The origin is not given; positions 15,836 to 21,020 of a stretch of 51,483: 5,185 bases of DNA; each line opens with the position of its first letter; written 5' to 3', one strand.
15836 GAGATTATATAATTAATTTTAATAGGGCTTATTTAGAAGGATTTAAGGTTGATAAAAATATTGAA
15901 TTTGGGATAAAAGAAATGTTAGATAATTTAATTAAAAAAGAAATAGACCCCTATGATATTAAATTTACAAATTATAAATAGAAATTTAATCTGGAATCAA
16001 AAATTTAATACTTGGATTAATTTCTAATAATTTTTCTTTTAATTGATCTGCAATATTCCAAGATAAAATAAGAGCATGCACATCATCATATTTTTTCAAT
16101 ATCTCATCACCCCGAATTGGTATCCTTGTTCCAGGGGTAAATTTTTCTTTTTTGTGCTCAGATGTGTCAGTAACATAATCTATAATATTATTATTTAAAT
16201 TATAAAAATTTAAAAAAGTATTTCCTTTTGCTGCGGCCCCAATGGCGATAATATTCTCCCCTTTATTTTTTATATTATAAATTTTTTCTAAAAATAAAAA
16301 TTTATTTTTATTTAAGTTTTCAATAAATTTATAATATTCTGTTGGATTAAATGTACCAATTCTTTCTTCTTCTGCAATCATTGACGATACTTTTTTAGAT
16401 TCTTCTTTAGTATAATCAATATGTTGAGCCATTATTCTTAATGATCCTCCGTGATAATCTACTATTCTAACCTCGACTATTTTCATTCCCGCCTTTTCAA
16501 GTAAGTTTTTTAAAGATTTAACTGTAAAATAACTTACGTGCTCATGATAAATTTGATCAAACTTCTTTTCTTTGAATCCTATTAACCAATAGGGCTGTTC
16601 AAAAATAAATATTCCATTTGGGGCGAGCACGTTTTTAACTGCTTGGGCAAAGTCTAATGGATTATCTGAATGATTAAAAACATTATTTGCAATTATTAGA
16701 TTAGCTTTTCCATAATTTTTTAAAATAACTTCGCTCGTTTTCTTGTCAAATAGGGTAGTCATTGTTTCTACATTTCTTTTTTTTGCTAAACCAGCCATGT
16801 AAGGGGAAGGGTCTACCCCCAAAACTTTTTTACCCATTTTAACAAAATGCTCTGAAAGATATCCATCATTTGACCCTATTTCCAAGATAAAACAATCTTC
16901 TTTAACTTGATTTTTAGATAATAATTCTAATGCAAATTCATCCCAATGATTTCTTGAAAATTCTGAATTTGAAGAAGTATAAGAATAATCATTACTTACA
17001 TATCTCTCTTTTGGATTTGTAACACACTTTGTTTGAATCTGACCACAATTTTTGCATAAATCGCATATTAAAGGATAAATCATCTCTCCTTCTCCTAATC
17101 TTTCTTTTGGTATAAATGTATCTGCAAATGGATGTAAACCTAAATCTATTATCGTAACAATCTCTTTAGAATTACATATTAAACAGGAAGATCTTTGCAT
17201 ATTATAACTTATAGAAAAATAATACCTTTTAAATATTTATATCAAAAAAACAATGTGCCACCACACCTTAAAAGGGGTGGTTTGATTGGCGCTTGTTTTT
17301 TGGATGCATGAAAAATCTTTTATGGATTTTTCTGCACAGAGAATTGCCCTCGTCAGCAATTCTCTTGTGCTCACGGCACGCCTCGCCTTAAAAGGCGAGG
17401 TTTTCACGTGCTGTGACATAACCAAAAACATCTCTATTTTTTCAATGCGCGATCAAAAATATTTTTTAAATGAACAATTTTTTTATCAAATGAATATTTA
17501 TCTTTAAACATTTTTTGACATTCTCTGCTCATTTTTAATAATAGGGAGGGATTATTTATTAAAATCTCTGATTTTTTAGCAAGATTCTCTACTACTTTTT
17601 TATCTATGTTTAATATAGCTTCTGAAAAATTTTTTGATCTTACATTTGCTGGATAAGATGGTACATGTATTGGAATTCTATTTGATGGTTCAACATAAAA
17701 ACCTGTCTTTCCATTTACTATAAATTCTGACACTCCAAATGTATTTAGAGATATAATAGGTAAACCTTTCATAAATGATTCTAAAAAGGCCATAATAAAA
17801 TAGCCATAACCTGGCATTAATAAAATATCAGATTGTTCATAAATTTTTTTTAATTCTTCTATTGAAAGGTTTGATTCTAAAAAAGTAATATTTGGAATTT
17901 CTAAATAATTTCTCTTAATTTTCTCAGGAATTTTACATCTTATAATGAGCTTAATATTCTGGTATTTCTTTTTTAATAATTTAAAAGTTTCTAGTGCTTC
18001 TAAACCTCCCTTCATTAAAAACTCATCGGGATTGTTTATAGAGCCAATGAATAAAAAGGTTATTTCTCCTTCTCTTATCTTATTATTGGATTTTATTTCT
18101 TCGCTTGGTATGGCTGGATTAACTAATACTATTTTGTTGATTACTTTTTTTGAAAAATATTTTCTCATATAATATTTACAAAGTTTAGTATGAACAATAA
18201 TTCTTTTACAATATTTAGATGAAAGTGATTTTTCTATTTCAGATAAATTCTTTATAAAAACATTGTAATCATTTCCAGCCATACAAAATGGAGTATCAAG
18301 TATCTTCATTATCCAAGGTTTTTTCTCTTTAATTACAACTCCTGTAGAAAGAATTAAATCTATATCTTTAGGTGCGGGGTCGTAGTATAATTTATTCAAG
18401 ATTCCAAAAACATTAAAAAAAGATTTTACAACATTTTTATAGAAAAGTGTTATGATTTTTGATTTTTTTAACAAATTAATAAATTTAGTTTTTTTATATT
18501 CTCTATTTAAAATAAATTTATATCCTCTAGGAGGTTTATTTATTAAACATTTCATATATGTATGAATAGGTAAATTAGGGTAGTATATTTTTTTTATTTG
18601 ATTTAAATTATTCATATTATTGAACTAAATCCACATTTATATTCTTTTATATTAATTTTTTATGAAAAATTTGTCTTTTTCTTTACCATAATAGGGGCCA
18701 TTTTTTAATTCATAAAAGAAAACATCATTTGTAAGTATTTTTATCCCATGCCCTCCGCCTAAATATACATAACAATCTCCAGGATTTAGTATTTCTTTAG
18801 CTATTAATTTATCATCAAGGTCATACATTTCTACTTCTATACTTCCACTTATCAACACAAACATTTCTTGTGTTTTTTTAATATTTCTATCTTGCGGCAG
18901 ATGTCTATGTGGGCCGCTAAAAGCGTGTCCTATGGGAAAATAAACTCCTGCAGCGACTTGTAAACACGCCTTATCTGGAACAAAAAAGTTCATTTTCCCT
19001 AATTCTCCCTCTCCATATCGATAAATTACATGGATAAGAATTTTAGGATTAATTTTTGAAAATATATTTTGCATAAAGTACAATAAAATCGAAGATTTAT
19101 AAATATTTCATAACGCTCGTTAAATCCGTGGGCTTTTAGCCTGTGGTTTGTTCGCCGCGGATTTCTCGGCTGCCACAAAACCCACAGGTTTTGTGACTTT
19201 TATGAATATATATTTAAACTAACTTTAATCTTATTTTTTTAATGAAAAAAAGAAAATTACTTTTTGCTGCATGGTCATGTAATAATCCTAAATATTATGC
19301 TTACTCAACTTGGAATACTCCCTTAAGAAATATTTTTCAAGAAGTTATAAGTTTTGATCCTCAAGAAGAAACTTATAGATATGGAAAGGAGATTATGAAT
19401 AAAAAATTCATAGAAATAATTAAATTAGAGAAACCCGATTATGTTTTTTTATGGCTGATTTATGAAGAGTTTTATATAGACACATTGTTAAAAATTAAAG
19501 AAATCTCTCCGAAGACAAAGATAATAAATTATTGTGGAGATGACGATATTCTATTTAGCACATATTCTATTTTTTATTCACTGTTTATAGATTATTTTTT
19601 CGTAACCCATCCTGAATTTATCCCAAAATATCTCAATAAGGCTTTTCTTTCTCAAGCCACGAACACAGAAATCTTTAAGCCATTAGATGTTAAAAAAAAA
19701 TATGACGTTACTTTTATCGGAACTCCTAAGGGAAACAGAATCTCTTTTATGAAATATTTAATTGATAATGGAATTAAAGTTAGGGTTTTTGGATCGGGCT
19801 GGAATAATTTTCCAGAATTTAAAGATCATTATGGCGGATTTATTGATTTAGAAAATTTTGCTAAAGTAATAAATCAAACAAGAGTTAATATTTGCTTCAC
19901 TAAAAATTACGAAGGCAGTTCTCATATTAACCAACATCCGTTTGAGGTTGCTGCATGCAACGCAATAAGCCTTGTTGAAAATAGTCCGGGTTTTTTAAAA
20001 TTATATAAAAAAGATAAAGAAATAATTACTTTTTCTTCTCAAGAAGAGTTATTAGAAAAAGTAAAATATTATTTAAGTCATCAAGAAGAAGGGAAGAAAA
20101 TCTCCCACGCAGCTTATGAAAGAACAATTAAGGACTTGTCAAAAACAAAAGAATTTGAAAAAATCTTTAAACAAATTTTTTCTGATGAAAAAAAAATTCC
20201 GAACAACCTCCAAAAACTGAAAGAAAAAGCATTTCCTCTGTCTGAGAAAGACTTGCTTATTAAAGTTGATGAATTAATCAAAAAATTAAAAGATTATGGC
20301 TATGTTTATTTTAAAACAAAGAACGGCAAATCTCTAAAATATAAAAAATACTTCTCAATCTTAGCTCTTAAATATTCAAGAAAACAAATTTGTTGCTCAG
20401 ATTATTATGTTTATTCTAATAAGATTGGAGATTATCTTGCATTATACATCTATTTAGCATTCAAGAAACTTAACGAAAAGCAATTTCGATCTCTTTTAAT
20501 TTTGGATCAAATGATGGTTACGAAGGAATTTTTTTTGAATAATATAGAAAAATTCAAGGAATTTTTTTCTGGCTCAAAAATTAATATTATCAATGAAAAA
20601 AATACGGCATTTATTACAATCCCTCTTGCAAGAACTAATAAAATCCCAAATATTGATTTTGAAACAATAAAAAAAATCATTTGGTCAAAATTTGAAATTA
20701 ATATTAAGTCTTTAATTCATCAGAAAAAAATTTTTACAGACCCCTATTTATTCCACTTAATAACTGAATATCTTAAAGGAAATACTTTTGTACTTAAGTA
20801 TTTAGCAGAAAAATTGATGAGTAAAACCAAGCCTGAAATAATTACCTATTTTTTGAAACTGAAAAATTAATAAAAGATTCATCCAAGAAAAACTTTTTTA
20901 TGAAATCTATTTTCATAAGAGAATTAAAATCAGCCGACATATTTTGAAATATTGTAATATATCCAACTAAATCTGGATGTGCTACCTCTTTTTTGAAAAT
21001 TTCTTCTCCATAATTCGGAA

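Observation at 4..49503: Nine copies of a modular GC-rich nested-hairpin repeat superfamily with shared termini, a shared linker and covarying stems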

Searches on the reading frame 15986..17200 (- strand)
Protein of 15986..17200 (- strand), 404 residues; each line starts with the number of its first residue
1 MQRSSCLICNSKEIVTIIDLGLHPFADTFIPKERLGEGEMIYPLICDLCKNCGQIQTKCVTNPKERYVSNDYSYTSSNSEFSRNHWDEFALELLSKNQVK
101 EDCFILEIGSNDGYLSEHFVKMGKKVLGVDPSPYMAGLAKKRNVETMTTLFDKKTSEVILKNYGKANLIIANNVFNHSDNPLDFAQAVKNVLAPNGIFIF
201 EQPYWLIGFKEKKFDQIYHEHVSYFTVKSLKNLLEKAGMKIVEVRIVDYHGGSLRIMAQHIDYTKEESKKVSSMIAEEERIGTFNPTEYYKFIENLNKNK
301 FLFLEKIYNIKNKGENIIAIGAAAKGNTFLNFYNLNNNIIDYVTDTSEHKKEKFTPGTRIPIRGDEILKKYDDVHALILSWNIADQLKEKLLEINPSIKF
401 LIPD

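Call 16: search_protein_families(library=pfam, proteins=[window:15986-17200:-])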
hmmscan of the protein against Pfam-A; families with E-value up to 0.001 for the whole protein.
window:15986-17200:- (404 aa): 9 families
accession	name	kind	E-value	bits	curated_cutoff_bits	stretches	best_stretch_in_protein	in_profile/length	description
PF08484.17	Methyltransf_14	-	8.3e-37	126.9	23.5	1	249-394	2-148/160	C-methyltransferase C-terminal domain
PF13489.12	Methyltransf_23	-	3e-22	79.6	27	1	104-243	25-163/164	Methyltransferase domain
PF08421.16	Methyltransf_13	-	2.2e-13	50.6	31.3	1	6-67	1-62/62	Putative zinc binding domain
PF08241.18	Methyltransf_11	-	4.9e-12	46.8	21.2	1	106-200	1-95/95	Methyltransferase domain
PF08242.18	Methyltransf_12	-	8.6e-12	46.1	30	1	106-198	1-98/98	Methyltransferase domain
PF13649.12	Methyltransf_25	-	2.9e-09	37.9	27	1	105-196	1-97/97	Methyltransferase domain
PF13847.12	Methyltransf_31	-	4.7e-07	30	27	1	101-238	3-145/145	Methyltransferase domain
PF08003.17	Methyltransf_9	-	0.00032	20.2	23.8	1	102-254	116-273/315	Protein of unknown function (DUF1698)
PF05219.18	DREV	-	0.00061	19.4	26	0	91-200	84-186/265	DREV methyltransferase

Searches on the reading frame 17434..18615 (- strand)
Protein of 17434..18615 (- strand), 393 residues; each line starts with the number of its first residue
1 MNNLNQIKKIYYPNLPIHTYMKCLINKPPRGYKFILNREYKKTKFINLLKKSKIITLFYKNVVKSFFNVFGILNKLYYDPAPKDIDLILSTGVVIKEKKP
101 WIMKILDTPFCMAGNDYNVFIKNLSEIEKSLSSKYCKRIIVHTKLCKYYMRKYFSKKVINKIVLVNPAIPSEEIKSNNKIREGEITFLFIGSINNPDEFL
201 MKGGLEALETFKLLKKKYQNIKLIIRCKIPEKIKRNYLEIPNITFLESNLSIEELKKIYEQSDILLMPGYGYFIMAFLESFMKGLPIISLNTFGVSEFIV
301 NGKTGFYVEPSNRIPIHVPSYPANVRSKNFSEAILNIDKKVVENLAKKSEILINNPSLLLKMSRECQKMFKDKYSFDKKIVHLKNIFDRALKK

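Call 16: search_protein_families(library=pfam, proteins=[window:17434-18615:-])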
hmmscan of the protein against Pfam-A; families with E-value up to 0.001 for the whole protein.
window:17434-18615:- (393 aa): 2 families
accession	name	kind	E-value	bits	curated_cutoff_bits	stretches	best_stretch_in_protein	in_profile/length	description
PF00534.26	Glycos_transf_1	-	1e-13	51.6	26.4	1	172-312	3-144/172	Glycosyl transferases group 1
PF13692.12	Glyco_trans_1_4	-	2.5e-12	47.7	27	1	186-312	3-128/142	Glycosyl transferases group 1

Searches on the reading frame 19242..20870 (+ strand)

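Call 16: search_protein_families(library=pfam, proteins=[window:19242-20870:+])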
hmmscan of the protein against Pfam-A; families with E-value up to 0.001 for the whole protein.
window:19242-20870:+ (542 aa): 1 family
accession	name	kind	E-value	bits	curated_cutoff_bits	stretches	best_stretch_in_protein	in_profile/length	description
PF13524.12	Glyco_trans_1_2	-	5.9e-24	85.1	25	1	176-298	13-132/144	Glycosyl transferase-like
